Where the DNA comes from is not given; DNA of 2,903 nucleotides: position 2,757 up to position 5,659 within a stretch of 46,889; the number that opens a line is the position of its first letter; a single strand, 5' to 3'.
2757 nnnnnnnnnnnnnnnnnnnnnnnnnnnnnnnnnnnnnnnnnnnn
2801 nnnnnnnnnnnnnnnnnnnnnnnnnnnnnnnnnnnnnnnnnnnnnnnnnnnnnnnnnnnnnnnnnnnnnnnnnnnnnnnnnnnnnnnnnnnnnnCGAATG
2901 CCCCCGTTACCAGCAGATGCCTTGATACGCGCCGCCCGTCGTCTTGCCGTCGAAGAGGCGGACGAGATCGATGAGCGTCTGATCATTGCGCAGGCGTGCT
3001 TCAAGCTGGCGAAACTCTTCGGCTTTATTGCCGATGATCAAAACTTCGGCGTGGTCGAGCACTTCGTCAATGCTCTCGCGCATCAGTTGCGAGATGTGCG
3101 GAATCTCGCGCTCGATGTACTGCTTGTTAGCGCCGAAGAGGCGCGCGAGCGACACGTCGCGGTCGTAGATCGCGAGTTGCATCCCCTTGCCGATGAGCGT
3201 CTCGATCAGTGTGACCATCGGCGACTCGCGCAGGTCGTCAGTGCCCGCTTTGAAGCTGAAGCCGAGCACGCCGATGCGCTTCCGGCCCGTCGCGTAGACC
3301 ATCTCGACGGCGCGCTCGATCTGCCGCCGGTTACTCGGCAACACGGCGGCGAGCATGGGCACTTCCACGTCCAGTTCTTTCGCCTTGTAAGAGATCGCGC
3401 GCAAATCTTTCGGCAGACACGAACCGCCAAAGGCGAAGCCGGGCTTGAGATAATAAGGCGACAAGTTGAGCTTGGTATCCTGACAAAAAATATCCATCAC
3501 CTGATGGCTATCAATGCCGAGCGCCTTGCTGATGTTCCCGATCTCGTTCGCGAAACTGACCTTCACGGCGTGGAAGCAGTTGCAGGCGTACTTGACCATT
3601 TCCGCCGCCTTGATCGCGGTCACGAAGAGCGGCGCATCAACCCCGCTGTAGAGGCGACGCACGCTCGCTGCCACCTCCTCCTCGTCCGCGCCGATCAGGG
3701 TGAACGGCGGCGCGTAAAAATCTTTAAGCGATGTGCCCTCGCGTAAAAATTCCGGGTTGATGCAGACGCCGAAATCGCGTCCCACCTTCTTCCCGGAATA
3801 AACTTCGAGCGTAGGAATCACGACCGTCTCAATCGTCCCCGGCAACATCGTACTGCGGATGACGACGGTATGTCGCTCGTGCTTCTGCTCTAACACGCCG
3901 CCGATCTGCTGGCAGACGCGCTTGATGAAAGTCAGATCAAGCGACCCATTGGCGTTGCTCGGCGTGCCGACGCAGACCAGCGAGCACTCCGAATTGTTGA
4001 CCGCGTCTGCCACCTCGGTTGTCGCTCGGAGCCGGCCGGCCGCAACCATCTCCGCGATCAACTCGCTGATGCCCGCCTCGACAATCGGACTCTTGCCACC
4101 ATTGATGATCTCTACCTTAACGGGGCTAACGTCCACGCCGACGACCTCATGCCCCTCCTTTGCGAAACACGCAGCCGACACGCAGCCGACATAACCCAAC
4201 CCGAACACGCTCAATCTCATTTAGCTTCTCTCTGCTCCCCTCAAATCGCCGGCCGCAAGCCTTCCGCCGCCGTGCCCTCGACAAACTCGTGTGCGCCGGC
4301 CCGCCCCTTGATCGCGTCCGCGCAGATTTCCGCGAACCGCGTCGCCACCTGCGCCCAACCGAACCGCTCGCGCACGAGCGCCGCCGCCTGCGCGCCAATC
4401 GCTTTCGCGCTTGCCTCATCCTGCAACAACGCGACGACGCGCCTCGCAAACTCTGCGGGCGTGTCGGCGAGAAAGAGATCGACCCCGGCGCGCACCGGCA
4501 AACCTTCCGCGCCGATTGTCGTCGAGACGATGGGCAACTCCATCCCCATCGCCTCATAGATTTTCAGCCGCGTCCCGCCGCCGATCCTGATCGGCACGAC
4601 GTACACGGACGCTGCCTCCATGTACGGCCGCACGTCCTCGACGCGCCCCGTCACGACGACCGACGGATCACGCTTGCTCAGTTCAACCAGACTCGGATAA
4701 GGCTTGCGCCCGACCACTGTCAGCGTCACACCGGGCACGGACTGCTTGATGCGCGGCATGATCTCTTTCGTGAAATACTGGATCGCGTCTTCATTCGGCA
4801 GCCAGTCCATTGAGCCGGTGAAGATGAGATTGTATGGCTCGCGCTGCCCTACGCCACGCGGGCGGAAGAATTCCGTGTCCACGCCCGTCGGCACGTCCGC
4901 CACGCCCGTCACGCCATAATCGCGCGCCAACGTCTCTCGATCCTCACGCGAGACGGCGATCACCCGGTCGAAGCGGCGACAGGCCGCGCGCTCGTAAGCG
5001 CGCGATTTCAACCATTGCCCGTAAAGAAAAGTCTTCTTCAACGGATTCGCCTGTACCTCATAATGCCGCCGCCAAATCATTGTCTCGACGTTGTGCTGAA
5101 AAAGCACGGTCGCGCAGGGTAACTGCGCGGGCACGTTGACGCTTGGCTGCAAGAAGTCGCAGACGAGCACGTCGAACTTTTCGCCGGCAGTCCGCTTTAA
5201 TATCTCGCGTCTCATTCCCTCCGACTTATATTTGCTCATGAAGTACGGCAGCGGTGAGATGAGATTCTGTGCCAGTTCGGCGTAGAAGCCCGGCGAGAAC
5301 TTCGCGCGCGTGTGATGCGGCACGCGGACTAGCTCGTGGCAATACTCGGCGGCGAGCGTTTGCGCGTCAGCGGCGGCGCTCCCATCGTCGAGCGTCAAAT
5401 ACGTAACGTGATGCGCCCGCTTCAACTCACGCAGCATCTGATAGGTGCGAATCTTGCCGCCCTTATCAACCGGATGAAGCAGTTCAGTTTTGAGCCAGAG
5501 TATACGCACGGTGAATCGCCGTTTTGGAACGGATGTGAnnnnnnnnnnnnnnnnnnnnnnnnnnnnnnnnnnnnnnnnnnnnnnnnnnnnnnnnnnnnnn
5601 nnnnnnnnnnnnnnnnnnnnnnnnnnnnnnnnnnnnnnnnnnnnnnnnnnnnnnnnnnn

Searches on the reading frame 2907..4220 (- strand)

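Call 92: search_protein_families(library=ncbifam, proteins=[window:2907-4220:-], max_evalue=1e-10)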
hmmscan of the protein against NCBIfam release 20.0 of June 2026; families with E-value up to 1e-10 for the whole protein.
window:2907-4220:- (437 aa): 7 families
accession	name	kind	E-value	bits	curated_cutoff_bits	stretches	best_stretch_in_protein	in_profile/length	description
TIGR03026.1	NDP-sugDHase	subfamily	1.9e-124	415.6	189.8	1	1-418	1-410/413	nucleotide sugar dehydrogenase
NF041297.1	UDPGDh_AglM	equivalog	8.9e-100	334.6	670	1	1-421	1-415/429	UDP-glucose 6-dehydrogenase AglM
NF047673.2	TeichurnBiosyTuaD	equivalog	6.8e-75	252.9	700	1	2-354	3-351/439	UDP-glucose 6-dehydrogenase TuaD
NF040825.1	UDPMaNacDH_Arch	equivalog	3e-48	164.7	750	1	1-356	1-351/418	UDP-N-acetyl-D-mannosamine dehydrogenase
NF008286.0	PRK11064.1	equivalog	2.1e-37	128.7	459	1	2-419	5-415/420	UDP-N-acetyl-D-mannosamine dehydrogenase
NF011631.0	PRK15057.1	equivalog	1.8e-35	122.8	757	1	1-363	1-346/388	UDP-glucose 6-dehydrogenase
NF011729.0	PRK15182.1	equivalog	4.9e-20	71.7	592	1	2-356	8-357/425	Vi polysaccharide biosynthesis UDP-N-acetylglucosamine C-6 dehydrogenase TviB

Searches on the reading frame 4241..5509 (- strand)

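Call 92: search_protein_families(library=ncbifam, proteins=[window:4241-5509:-], max_evalue=1e-10)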
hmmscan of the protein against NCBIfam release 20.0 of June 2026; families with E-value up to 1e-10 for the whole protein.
window:4241-5509:- (422 aa): 2 families
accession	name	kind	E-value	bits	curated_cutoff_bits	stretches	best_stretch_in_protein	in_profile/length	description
TIGR03087.1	stp1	hypoth_equivalog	1.5e-67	228.5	316.65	1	3-395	1-393/397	TIGR03087 family PEP-CTERM/XrtA system glycosyltransferase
TIGR03088.1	stp2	hypoth_equivalog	4.6e-13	48.9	409.05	1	180-395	137-369/374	TIGR03088 family PEP-CTERM/XrtA system glycosyltransferase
